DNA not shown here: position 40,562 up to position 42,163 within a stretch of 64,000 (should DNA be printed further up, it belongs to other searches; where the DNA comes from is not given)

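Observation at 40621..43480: Tandem paralogous GYF-like(DUF4339)-MinD/ParA ATPase fusions, one with a Cx3Cx5Cx8C-H tail, between ccsBA and tol-pal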

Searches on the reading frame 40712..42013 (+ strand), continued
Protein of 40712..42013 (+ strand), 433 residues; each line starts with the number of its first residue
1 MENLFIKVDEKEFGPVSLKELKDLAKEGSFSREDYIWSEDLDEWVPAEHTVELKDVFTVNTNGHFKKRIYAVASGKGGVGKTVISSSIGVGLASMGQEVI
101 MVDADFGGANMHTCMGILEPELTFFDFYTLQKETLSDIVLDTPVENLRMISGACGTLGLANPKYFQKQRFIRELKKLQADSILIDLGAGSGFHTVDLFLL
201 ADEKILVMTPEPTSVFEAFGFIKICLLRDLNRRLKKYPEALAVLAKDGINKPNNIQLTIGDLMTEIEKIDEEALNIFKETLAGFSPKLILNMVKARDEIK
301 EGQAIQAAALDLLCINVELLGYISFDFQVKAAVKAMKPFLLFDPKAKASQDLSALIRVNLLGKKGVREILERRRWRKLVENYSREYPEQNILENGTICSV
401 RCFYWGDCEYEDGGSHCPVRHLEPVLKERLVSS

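Call 28: search_protein_families(library=pfam, proteins=[P0132, P0136, P0168, P0206, P0233, P0244, P0272, P0205, P0150, P0217], max_evalue=0.001)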
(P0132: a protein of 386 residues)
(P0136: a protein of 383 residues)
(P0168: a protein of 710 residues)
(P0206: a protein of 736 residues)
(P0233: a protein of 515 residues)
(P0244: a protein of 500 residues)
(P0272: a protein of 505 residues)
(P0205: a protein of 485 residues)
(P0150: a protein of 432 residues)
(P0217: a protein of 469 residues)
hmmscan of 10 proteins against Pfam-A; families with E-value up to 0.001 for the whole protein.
P0132 (386 aa): 5 families
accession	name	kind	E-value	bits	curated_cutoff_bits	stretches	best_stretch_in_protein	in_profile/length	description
PF10609.15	ParA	-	9.8e-15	55.1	27.1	1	23-176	3-155/246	NUBPL iron-transfer P-loop NTPase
PF01656.29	CbiA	-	1.6e-12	47.9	25.4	1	27-290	2-120/125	CobQ/CobB/MinD/ParA nucleotide binding domain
PF13614.12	AAA_31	-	1.7e-10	41.6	27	1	24-172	2-155/177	AAA domain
PF02374.21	ArsA_ATPase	-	1.3e-05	25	24.3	1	28-61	5-38/305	Anion-transporting ATPase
PF06564.18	CBP_BcsQ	-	0.00044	20.3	21.3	0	26-61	4-39/234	Cellulose biosynthesis protein BcsQ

P0136 (383 aa): 5 families
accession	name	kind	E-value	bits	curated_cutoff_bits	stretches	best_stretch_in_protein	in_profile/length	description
PF01656.29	CbiA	-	5.1e-13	49.5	25.4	1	27-295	1-123/125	CobQ/CobB/MinD/ParA nucleotide binding domain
PF10609.15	ParA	-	8.6e-11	42.2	27.1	1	26-159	5-134/246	NUBPL iron-transfer P-loop NTPase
PF06564.18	CBP_BcsQ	-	2.9e-08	34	21.3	1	26-69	3-44/234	Cellulose biosynthesis protein BcsQ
PF13614.12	AAA_31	-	5.8e-07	30.1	27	1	26-78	3-54/177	AAA domain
PF02374.21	ArsA_ATPase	-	4.6e-05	23.2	24.3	1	30-62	6-38/305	Anion-transporting ATPase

P0168 (710 aa): 8 families
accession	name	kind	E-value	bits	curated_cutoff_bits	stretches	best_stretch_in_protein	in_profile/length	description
PF06723.19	MreB_Mbl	-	2.6e-105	352.3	27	1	376-696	3-323/327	MreB/Mbl protein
PF01656.29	CbiA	-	1.3e-11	44.9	25.4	1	17-279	2-119/125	CobQ/CobB/MinD/ParA nucleotide binding domain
PF10609.15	ParA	-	1.4e-11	44.7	27.1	1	14-171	4-160/246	NUBPL iron-transfer P-loop NTPase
PF13614.12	AAA_31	-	5.7e-10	39.9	27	1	14-169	2-162/177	AAA domain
PF14450.12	FtsA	-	1.7e-08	35.3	31.8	1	521-678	1-111/127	Cell division protein FtsA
PF00022.25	Actin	-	6.7e-06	25.4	27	1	400-564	31-190/410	Actin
PF09140.17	MipZ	-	0.00012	21.9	20.7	1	17-65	4-52/262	ATPase MipZ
PF02374.21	ArsA_ATPase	-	0.00085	19.1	24.3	0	18-51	5-38/305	Anion-transporting ATPase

P0206 (736 aa): 23 families
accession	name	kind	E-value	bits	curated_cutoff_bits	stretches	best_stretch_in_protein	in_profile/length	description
PF07719.23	TPR_2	-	1.9e-18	65.5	27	1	645-678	1-34/34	Tetratricopeptide repeat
PF10609.15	ParA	-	7.6e-17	62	27.1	1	9-160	4-153/246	NUBPL iron-transfer P-loop NTPase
PF00515.34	TPR_1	-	1.8e-14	53.3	27.8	1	645-678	1-34/34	Tetratricopeptide repeat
PF01656.29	CbiA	-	6.1e-14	52.5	25.4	1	11-178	1-54/125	CobQ/CobB/MinD/ParA nucleotide binding domain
PF13614.12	AAA_31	-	9e-14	52.2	27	1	9-158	2-155/177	AAA domain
PF14559.12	TPR_19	-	4.8e-13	49.7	25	1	485-543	1-60/68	Tetratricopeptide repeat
PF13432.12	TPR_16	-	1.4e-12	48.2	32.7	1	621-678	7-64/65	Tetratricopeptide repeat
PF13428.12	TPR_14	-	1.4e-10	41.2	23.5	0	515-550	7-42/44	Tetratricopeptide repeat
PF13181.12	TPR_8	-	2.1e-10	40.3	25.7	0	611-642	1-32/34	Tetratricopeptide repeat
PF12895.13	ANAPC3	-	5.4e-10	39.9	27.2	1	529-599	12-78/82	Anaphase-promoting complex, cyclosome, subunit 3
PF23914.1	TPR_CcmH_CycH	-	2.3e-08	34.5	42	1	476-566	51-144/158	Cytochrome c-type biogenesis protein H TPR domain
PF13371.12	TPR_9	-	2.7e-08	34.1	35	0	659-720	9-70/73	Tetratricopeptide repeat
PF13414.12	TPR_11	-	4.1e-08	33.2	26.8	1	657-693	6-42/42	TPR repeat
PF02374.21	ArsA_ATPase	-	1.9e-07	31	24.3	1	15-46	7-38/305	Anion-transporting ATPase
PF09140.17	MipZ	-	4e-07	30.1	20.7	1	10-58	2-50/262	ATPase MipZ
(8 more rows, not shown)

P0233 (515 aa): 9 families
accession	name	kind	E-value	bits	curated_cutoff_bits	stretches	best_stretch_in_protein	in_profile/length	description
PF10609.15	ParA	-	1.6e-15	57.7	27.1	1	201-291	3-83/246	NUBPL iron-transfer P-loop NTPase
PF01656.29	CbiA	-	6.1e-15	55.7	25.4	1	204-472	1-122/125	CobQ/CobB/MinD/ParA nucleotide binding domain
PF13614.12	AAA_31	-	1.2e-12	48.6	27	1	202-324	2-129/177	AAA domain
PF00072.30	Response_reg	-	7.9e-06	26.4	30.2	1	23-132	1-110/111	Response regulator receiver domain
PF02374.21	ArsA_ATPase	-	1.3e-05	25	24.3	1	203-239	3-38/305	Anion-transporting ATPase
PF09140.17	MipZ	-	3e-05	23.9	20.7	1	203-249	2-48/262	ATPase MipZ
PF00142.24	Fer4_NifH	-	0.00017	21.6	25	1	204-239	3-37/271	4Fe-4S iron sulfur cluster binding proteins, NifH/frxC family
PF06564.18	CBP_BcsQ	-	0.00048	20.1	21.3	0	202-238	2-38/234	Cellulose biosynthesis protein BcsQ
PF16575.11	CLP1_P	-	0.00052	20.3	26.6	0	209-245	1-37/188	mRNA cleavage and polyadenylation factor CLP1 P-loop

P0244 (500 aa): 5 families
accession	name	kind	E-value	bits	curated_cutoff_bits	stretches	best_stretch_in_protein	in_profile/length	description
PF01656.29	CbiA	-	1.4e-13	51.3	25.4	1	208-477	1-124/125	CobQ/CobB/MinD/ParA nucleotide binding domain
PF13614.12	AAA_31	-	1.4e-12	48.4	27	1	207-370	3-169/177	AAA domain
PF10609.15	ParA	-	4.1e-10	40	27.1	1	205-344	3-139/246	NUBPL iron-transfer P-loop NTPase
PF09140.17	MipZ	-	2.4e-05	24.2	20.7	1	207-254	2-49/262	ATPase MipZ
PF02374.21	ArsA_ATPase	-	0.00021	21.1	24.3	1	207-250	3-44/305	Anion-transporting ATPase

P0272 (505 aa): 8 families
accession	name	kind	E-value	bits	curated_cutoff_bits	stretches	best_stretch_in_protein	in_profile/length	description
PF01025.24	GrpE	-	7.7e-17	61.9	25.8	1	33-133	12-110/165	GrpE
PF01656.29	CbiA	-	3e-15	56.7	25.4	1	193-469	1-123/125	CobQ/CobB/MinD/ParA nucleotide binding domain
PF13614.12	AAA_31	-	1.4e-12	48.4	27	1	192-333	3-149/177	AAA domain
PF10609.15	ParA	-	4.3e-11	43.1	27.1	1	191-248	4-56/246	NUBPL iron-transfer P-loop NTPase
PF06564.18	CBP_BcsQ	-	1.3e-07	31.8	21.3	1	192-227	3-38/234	Cellulose biosynthesis protein BcsQ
PF09140.17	MipZ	-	4.8e-06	26.5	20.7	1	192-240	2-50/262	ATPase MipZ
PF02374.21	ArsA_ATPase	-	5.8e-05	22.9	24.3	1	192-228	3-38/305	Anion-transporting ATPase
PF00142.24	Fer4_NifH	-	0.00031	20.7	25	1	193-337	3-154/271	4Fe-4S iron sulfur cluster binding proteins, NifH/frxC family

P0205 (485 aa): 7 families
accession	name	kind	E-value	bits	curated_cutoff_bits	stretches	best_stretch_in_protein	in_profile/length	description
PF10609.15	ParA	-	6.9e-15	55.6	27.1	1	47-194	6-150/246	NUBPL iron-transfer P-loop NTPase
PF13413.12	HTH_25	-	7.2e-15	55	24.6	1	411-468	1-60/62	Helix-turn-helix domain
PF01656.29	CbiA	-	5.6e-11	42.9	25.4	1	48-152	2-54/125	CobQ/CobB/MinD/ParA nucleotide binding domain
PF13614.12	AAA_31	-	3.6e-10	40.5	27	1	48-195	5-157/177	AAA domain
PF06564.18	CBP_BcsQ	-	1e-05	25.7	21.3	0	53-81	10-38/234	Cellulose biosynthesis protein BcsQ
PF12844.13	HTH_19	-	0.00036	20.8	30.2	1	410-469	2-56/64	Helix-turn-helix domain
PF09140.17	MipZ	-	0.00046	20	20.7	1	49-90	5-46/262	ATPase MipZ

P0150 (432 aa): 6 families
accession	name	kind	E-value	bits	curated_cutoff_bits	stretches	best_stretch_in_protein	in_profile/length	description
PF13614.12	AAA_31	-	2e-13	51.1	27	1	122-271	2-156/177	AAA domain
PF10609.15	ParA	-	4.5e-13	49.6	27.1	1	123-265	5-146/246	NUBPL iron-transfer P-loop NTPase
PF01656.29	CbiA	-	1.9e-12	47.6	25.4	1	126-391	3-123/125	CobQ/CobB/MinD/ParA nucleotide binding domain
PF00226.36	DnaJ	-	1e-06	29.1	27.8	1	15-56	4-40/63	DnaJ domain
PF02374.21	ArsA_ATPase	-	9.5e-05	22.2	24.3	1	124-159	3-38/305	Anion-transporting ATPase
PF00142.24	Fer4_NifH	-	0.00099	19.1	25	0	129-172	7-50/271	4Fe-4S iron sulfur cluster binding proteins, NifH/frxC family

P0217 (469 aa): 7 families
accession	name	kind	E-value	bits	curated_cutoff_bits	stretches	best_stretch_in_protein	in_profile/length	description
PF13614.12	AAA_31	-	1.7e-13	51.3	27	1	114-266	3-161/177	AAA domain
PF10609.15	ParA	-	1.1e-11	45.1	27.1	1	113-267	4-158/246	NUBPL iron-transfer P-loop NTPase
PF01656.29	CbiA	-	2e-10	41.2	25.4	1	116-388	2-117/125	CobQ/CobB/MinD/ParA nucleotide binding domain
PF00226.36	DnaJ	-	4.6e-05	23.9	27.8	1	31-77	13-54/63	DnaJ domain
PF00142.24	Fer4_NifH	-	0.00012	22.2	25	1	119-188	7-74/271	4Fe-4S iron sulfur cluster binding proteins, NifH/frxC family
PF06564.18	CBP_BcsQ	-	0.00012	22.1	21.3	1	115-163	4-51/234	Cellulose biosynthesis protein BcsQ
PF09140.17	MipZ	-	0.00022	21.1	20.7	1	116-237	4-114/262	ATPase MipZ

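Call 29: list_cluster_members(proteins=[P0124, P0132, P0135, P0136, P0137, P0139, P0147, P0156, P0131, P0133])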
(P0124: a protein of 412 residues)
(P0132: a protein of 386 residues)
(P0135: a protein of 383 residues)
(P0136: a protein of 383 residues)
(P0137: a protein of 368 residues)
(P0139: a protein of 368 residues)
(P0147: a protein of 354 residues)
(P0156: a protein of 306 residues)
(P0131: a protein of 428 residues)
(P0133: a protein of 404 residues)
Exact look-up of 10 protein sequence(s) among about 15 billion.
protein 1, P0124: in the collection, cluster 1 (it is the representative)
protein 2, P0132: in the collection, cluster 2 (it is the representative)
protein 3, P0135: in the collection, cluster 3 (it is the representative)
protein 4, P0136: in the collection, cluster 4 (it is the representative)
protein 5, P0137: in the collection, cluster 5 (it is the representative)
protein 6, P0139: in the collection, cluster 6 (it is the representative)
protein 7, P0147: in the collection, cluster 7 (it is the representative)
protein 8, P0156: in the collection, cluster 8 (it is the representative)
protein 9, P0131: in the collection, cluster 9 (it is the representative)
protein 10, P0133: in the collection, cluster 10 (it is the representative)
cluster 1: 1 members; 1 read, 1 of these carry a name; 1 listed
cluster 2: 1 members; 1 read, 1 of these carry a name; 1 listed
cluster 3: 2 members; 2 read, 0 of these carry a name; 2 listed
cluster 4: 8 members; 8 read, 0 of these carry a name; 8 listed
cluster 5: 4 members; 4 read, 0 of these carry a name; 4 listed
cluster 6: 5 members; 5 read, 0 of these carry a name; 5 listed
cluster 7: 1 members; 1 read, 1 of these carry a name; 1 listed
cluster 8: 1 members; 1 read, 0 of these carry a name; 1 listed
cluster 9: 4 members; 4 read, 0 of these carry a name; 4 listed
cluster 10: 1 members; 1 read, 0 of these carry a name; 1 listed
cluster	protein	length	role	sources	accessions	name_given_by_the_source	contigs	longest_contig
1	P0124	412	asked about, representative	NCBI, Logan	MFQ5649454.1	MAG: P-loop NTPase [bacterium]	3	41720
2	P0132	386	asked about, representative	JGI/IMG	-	flagellar biosynthesis protein FlhG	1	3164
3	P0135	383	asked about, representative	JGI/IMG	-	-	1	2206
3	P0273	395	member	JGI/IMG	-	-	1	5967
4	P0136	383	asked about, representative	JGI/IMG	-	-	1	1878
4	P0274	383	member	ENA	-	-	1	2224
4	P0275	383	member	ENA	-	-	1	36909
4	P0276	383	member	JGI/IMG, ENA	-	-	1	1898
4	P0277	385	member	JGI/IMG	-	-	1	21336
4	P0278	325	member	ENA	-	-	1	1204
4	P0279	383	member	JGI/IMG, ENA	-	-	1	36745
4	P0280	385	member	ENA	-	-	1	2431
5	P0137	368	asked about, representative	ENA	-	-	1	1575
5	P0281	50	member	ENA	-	-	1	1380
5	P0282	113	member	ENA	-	-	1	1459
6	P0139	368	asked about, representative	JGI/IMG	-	-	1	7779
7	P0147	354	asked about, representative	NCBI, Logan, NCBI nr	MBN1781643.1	AAA family ATPase [bacterium]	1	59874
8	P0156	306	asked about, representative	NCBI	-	-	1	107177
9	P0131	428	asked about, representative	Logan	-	-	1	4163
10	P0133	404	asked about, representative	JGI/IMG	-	-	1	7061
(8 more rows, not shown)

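Call 40: find_encoding_contigs(protein=P0018, flank=9000, max_places=1)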
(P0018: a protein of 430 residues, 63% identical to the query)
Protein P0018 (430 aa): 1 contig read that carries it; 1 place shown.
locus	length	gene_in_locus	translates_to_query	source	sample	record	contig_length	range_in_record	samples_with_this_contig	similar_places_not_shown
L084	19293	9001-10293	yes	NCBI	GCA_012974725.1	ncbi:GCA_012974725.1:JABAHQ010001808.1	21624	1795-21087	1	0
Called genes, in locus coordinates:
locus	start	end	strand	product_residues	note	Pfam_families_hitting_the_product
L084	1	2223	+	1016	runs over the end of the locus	PF12895:ANAPC3 (faint), PF21033:RMD1-3 (faint), PF00515:TPR_1 (faint), PF07719:TPR_2 (faint), PF13424:TPR_12, PF17874:TPR_MalT, PF13424:TPR_12, PF12770:CHAT, +6 more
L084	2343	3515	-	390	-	-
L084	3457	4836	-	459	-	-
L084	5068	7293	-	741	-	PF01464:SLT, PF01476:LysM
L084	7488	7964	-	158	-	-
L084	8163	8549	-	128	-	PF00903:Glyoxalase, PF12681:Glyoxalase_2 (faint)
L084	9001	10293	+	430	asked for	PF14237:GYF_2, PF10609:ParA, PF01656:CbiA, PF02374:ArsA_ATPase (faint), PF13614:AAA_31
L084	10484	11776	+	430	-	PF14237:GYF_2, PF10609:ParA, PF01656:CbiA, PF13614:AAA_31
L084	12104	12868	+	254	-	PF01618:MotA_ExbB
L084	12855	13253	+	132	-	PF02472:ExbD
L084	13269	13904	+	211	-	PF13103:TonB_2, PF03544:TonB_C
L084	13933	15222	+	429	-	PF26550:Tricorn_2nd, PF07676:PD40, PF26549:Tricorn_N, PF07676:PD40, PF26549:Tricorn_N, PF26550:Tricorn_2nd, PF26549:Tricorn_N, PF07676:PD40, +6 more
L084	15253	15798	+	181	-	PF00691:OmpA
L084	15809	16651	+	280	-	PF13525:YfiO (faint), PF13181:TPR_8 (faint), PF13424:TPR_12 (faint), PF13432:TPR_16 (weak), PF13428:TPR_14 (faint), PF14559:TPR_19 (weak), PF07719:TPR_2 (weak), PF13174:TPR_6 (weak), +1 more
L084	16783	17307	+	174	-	-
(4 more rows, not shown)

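Call 41: find_encoding_contigs(protein=P0124, flank=9000, max_places=1)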
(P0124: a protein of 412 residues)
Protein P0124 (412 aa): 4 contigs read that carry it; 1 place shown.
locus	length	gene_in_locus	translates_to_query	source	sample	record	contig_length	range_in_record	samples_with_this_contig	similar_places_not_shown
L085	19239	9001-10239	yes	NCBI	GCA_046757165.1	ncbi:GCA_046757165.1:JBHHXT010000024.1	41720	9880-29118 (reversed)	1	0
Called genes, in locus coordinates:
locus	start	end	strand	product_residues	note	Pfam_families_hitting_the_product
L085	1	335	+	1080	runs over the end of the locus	PF00072:Response_reg, PF00989:PAS, PF08447:PAS_3, PF08448:PAS_4, PF13426:PAS_9, PF00989:PAS, PF13426:PAS_9, PF00989:PAS, +10 more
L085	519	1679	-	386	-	PF13173:AAA_14, PF13635:DUF4143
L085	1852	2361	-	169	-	PF12118:SprA-related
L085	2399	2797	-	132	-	-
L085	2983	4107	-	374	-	PF00070:Pyr_redox (faint), PF00890:FAD_binding_2, PF01266:DAO, PF07992:Pyr_redox_2 (faint), PF13450:NAD_binding_8 (weak)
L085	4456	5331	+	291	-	PF01553:Acyltransferase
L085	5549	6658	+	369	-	PF02625:XdhC_CoxI, PF13478:XdhC_C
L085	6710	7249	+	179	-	PF01252:Peptidase_A8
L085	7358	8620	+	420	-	PF01566:Nramp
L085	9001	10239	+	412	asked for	PF14237:GYF_2 (weak), PF01656:CbiA, PF02374:ArsA_ATPase (weak), PF10609:ParA, PF13614:AAA_31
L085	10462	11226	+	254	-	PF01618:MotA_ExbB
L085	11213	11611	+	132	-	PF02472:ExbD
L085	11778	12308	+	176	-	PF13103:TonB_2, PF03544:TonB_C (weak)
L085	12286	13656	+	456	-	PF26550:Tricorn_2nd, PF07676:PD40, PF26549:Tricorn_N, PF07676:PD40, PF26549:Tricorn_N, PF26550:Tricorn_2nd, PF26549:Tricorn_N, PF07676:PD40, +8 more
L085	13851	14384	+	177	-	PF00691:OmpA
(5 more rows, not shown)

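Call 44: predict_structure(alignment_id=A2)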
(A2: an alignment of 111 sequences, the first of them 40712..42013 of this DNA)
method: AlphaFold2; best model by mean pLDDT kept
length: 433 residues; sequences in the alignment: 111
mean_pLDDT: 91.6   pTM: 0.84
mean pLDDT of the five models: 91.6, 91.5, 91.2, 91.2, 91.1
residues with pLDDT >= 90: 341; 70-90: 65; 50-70: 19; < 50: 8
segments of 3 or more residues with pLDDT < 50: 429-433
pLDDT, mean of each block of 10 residues (from residue 1): 89 95 88 94 95 83 71 97 98 97 93 94 93 96 97 81 87 92 96 95 98 97 97 97 82 78 97 98 98 98 98 98 98 96 97 96 87 92 92 87 93 90 57 44
secondary structure, 60 per line:
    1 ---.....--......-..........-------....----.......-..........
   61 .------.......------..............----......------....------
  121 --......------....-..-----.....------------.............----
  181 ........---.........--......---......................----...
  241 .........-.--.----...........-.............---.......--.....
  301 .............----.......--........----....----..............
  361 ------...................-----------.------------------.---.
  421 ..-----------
elements in order: E4-8 E11-16 H18-27 E35-38 E43-46 H51-61 E68-74 H81-94 E99-104 H111-114 H124-128 H135-138 E147-151 H164-176 E181-188 H192-200 E203-208 H212-233 H238-249 H259-269 H271-283 E287-293 H296-313 E318-324 H327-334 H339-342 H347-360 H367-385
